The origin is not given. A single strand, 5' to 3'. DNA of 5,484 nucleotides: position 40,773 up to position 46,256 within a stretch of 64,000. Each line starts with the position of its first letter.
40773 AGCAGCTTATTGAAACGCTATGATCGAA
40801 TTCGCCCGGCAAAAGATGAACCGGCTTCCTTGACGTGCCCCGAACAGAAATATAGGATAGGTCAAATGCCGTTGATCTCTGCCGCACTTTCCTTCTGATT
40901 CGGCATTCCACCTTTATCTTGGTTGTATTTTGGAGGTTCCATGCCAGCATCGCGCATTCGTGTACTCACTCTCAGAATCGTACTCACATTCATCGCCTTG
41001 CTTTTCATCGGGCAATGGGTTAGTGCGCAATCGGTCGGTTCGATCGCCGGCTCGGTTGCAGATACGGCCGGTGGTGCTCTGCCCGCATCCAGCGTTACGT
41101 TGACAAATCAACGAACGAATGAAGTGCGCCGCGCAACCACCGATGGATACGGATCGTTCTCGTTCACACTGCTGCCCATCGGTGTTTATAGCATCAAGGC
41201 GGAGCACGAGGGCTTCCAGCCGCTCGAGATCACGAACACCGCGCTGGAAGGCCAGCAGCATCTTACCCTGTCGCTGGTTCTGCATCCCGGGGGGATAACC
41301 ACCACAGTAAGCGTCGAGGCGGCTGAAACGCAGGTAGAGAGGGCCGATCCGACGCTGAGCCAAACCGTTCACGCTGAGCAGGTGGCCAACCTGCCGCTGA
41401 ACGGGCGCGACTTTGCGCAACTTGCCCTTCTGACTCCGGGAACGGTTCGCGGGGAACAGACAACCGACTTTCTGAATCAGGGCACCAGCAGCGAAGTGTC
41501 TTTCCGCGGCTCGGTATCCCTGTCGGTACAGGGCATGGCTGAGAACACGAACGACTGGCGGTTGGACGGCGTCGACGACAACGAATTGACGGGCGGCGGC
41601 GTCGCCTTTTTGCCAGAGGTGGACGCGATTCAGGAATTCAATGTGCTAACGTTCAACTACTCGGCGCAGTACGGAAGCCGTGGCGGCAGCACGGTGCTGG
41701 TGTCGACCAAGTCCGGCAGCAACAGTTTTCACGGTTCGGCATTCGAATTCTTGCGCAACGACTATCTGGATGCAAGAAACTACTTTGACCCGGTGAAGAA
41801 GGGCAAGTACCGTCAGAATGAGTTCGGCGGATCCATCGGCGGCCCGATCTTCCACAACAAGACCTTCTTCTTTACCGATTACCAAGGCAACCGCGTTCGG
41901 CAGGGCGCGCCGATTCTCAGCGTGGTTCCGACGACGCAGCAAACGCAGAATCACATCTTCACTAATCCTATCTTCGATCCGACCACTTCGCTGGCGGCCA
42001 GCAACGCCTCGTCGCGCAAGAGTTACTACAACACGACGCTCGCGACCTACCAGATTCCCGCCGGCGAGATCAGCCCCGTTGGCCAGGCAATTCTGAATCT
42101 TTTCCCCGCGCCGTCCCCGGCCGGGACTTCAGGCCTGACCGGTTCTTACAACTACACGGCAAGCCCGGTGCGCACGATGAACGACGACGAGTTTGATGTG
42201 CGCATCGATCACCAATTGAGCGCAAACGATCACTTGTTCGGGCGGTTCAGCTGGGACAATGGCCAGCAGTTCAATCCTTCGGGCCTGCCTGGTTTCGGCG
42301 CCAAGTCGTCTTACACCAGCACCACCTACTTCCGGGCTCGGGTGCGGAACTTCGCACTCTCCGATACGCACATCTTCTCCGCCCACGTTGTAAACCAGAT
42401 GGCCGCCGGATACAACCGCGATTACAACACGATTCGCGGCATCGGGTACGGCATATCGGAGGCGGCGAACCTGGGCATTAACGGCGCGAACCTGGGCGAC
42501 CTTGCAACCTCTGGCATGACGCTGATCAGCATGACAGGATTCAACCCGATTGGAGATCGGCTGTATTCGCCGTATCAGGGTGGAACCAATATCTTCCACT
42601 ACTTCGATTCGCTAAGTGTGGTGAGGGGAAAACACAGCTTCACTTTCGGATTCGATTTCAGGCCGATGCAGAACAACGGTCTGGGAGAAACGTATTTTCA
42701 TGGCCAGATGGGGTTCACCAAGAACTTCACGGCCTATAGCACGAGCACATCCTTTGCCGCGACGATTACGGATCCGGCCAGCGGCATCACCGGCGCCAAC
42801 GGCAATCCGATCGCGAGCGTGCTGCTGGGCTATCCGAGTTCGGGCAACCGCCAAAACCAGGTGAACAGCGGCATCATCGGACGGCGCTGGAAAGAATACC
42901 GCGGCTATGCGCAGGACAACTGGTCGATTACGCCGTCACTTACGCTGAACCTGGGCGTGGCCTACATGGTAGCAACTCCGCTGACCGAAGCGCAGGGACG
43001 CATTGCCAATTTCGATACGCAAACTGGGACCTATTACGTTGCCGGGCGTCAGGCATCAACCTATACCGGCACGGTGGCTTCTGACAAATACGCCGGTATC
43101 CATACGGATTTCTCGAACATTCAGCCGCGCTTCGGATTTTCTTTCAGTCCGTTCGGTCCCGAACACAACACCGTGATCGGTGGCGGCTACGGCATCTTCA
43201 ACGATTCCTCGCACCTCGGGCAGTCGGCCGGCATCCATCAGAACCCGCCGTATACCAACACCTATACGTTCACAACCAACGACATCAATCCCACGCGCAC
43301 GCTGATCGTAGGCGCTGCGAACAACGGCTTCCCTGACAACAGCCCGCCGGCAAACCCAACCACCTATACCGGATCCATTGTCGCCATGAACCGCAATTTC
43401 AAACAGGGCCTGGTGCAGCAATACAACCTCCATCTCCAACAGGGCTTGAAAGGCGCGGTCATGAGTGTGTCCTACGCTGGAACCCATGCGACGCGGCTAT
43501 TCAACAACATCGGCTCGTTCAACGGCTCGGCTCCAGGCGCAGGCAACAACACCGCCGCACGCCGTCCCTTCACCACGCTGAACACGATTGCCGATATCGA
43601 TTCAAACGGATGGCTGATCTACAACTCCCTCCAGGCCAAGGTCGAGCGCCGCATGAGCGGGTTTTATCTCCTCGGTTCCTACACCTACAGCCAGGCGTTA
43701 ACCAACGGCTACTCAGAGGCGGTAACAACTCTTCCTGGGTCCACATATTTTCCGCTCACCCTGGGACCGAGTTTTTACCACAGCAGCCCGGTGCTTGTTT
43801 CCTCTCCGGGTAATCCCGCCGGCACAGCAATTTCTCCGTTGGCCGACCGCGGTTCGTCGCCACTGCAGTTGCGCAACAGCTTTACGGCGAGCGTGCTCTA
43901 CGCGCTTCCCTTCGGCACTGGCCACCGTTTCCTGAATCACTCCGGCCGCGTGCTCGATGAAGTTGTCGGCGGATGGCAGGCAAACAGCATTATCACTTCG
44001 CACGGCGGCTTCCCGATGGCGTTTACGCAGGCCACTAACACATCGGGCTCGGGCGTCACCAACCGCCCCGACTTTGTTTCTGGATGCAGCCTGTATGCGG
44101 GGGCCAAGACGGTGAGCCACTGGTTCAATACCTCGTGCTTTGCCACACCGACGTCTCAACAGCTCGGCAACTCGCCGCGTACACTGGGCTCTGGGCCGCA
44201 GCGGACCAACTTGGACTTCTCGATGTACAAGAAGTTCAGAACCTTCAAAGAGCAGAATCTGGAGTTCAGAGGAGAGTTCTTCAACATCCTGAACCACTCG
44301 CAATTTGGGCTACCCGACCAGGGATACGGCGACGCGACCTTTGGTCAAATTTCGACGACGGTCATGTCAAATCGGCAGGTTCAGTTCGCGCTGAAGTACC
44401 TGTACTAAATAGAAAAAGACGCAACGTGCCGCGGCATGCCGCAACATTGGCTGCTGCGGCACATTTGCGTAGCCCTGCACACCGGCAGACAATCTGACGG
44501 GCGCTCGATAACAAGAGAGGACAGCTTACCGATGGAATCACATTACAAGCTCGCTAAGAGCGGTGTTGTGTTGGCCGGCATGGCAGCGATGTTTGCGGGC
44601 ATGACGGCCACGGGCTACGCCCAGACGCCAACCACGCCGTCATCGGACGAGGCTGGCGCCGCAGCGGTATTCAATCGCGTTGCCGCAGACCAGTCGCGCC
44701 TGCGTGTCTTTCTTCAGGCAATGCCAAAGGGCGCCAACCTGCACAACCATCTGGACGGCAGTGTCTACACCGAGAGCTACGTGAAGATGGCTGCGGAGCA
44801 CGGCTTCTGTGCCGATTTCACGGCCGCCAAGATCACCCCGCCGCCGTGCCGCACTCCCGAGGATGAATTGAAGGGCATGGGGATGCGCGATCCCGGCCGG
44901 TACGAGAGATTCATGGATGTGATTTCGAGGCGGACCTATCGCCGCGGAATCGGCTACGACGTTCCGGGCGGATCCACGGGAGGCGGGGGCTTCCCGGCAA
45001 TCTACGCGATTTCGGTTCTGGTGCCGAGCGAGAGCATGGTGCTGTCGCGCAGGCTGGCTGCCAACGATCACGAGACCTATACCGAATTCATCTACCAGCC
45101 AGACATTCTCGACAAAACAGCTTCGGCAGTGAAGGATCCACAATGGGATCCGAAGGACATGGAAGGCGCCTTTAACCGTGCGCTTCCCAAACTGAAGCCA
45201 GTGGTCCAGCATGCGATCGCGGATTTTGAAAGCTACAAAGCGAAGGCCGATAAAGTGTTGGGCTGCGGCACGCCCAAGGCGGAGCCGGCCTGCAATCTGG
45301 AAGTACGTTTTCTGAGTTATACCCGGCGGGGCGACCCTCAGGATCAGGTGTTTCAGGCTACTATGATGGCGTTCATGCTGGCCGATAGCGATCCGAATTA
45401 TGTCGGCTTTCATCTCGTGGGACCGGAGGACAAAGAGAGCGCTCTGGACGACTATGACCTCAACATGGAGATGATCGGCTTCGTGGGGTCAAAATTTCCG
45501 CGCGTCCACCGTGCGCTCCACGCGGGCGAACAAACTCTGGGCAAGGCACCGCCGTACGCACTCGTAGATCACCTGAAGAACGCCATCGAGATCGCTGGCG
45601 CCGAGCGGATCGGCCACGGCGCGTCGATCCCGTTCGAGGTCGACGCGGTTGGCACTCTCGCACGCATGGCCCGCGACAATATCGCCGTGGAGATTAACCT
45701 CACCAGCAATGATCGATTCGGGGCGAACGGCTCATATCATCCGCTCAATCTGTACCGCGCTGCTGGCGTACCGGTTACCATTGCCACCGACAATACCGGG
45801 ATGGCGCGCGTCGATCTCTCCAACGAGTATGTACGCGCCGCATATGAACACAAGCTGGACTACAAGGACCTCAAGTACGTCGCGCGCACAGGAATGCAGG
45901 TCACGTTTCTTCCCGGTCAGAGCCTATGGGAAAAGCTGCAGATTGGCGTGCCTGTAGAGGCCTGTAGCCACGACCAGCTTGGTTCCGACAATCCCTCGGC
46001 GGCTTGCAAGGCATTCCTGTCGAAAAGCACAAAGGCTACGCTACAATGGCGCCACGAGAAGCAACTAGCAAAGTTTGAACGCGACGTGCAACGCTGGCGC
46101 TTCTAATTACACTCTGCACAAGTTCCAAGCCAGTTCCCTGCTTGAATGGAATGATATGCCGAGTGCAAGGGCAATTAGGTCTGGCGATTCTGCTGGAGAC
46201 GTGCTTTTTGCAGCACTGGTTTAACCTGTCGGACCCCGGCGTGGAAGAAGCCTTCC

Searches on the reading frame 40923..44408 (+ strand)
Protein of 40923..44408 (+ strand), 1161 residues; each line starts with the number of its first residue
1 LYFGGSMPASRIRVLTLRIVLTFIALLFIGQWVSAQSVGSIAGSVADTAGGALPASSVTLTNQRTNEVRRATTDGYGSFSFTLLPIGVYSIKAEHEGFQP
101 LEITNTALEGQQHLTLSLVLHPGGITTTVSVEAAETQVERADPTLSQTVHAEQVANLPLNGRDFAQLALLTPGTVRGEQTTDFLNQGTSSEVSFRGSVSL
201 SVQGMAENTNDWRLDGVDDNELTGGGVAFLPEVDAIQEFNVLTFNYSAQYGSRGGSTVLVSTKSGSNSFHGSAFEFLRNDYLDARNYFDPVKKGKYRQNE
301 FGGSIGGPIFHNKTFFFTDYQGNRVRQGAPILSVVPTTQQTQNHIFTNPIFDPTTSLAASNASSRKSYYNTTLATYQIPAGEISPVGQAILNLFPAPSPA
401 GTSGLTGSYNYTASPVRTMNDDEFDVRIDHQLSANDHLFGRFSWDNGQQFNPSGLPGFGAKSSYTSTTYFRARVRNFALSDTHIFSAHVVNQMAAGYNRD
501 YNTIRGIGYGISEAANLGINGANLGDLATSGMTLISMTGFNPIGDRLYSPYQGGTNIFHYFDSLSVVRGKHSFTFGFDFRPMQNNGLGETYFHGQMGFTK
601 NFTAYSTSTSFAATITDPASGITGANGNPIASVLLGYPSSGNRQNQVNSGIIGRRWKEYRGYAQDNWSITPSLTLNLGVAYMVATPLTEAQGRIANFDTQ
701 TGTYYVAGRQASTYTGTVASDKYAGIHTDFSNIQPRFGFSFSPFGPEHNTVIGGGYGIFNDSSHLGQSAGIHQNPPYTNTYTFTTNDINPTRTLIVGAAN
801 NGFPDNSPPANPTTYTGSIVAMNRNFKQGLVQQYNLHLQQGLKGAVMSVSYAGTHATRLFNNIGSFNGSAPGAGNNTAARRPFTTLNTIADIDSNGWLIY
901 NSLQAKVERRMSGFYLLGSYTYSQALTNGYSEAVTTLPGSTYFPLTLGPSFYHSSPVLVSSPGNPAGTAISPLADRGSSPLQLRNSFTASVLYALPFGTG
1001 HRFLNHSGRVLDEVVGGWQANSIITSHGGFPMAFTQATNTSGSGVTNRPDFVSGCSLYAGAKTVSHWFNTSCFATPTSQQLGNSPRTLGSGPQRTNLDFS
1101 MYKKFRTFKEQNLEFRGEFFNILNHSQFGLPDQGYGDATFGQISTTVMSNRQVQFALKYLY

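Call 48: search_protein_families(library=pfam, proteins=[window:40923-44408:+], max_evalue=0.00001)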
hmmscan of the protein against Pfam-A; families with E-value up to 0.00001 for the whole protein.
window:40923-44408:+ (1161 aa): 2 families
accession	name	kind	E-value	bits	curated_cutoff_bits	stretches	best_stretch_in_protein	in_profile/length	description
PF25183.1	OMP_b-brl_4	-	1.1e-215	719.2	30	1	261-1154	1-838/838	Outer membrane beta barrel domain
PF13620.12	CarboxypepD_reg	-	5.6e-16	59.1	32.3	1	40-120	1-81/82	Carboxypeptidase regulatory-like domain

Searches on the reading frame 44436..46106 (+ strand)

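Call 48: search_protein_families(library=pfam, proteins=[window:44436-46106:+], max_evalue=0.00001)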
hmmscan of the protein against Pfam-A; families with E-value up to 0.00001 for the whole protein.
window:44436-46106:+ (556 aa): 1 family
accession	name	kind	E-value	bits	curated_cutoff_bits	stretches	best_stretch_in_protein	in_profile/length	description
PF00962.28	A_deaminase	-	2.7e-21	76.5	27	1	278-494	115-317/330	Adenosine deaminase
